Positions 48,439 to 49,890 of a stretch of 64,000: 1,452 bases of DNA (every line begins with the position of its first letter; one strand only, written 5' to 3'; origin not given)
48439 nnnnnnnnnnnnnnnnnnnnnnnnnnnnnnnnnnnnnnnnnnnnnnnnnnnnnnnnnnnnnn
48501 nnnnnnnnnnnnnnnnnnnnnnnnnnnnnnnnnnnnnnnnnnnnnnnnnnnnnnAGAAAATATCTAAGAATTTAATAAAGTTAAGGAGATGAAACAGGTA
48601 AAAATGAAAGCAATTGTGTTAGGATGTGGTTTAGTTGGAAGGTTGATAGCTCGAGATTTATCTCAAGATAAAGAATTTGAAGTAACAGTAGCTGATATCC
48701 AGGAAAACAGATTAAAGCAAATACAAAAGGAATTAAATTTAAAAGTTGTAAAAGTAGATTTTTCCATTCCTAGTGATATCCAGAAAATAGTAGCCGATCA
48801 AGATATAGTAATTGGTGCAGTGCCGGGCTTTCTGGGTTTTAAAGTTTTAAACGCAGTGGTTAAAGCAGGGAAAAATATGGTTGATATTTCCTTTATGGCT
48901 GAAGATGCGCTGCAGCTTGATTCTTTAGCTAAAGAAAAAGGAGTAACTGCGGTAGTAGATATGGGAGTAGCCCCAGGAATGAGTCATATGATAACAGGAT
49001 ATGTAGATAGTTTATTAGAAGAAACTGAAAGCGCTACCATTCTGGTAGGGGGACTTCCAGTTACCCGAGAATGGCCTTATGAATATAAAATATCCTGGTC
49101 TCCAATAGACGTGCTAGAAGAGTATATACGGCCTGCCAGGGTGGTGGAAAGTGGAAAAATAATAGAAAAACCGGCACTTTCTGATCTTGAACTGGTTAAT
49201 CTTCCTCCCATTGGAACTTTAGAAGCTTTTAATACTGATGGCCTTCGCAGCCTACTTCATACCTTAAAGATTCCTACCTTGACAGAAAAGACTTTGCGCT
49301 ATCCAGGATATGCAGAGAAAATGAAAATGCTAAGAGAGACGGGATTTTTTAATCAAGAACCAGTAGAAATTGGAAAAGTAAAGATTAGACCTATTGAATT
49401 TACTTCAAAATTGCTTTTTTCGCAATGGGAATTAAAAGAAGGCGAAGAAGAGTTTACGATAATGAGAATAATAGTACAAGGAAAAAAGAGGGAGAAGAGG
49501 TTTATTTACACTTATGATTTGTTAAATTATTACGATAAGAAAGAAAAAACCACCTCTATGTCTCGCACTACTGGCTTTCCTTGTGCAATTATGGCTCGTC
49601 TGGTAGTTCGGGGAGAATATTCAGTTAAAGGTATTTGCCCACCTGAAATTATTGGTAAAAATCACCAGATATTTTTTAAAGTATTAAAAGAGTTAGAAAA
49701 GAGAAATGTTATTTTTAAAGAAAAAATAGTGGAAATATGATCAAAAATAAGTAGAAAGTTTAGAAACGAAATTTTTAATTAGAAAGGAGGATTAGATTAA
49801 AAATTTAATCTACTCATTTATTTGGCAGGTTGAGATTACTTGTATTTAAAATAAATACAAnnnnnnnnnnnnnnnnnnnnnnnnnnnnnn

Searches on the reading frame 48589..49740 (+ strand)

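Call 36: search_protein_families(library=pfam, proteins=[window:48589-49740:+], max_evalue=0.00001)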
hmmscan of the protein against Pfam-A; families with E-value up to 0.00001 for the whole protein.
window:48589-49740:+ (383 aa): 5 families
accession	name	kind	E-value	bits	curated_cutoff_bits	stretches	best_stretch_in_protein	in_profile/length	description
PF16653.10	Sacchrp_dh_C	-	1.4e-50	173.3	31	1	126-372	1-263/265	Saccharopine dehydrogenase C-terminal domain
PF03435.24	Sacchrp_dh_NADP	-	8.7e-21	75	25.1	1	9-122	2-129/129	Saccharopine dehydrogenase NADP binding domain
PF01262.27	AlaDh_PNT_C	-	4.2e-08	33.3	23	1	6-78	29-100/214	Alanine dehydrogenase/PNT, C-terminal domain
PF13460.12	NAD_binding_10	-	1.2e-07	32.2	27.2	1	14-83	4-69/184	NAD(P)H-binding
PF02254.24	TrkA_N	-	4.1e-06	27.5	23.8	1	9-66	2-57/116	TrkA-N domain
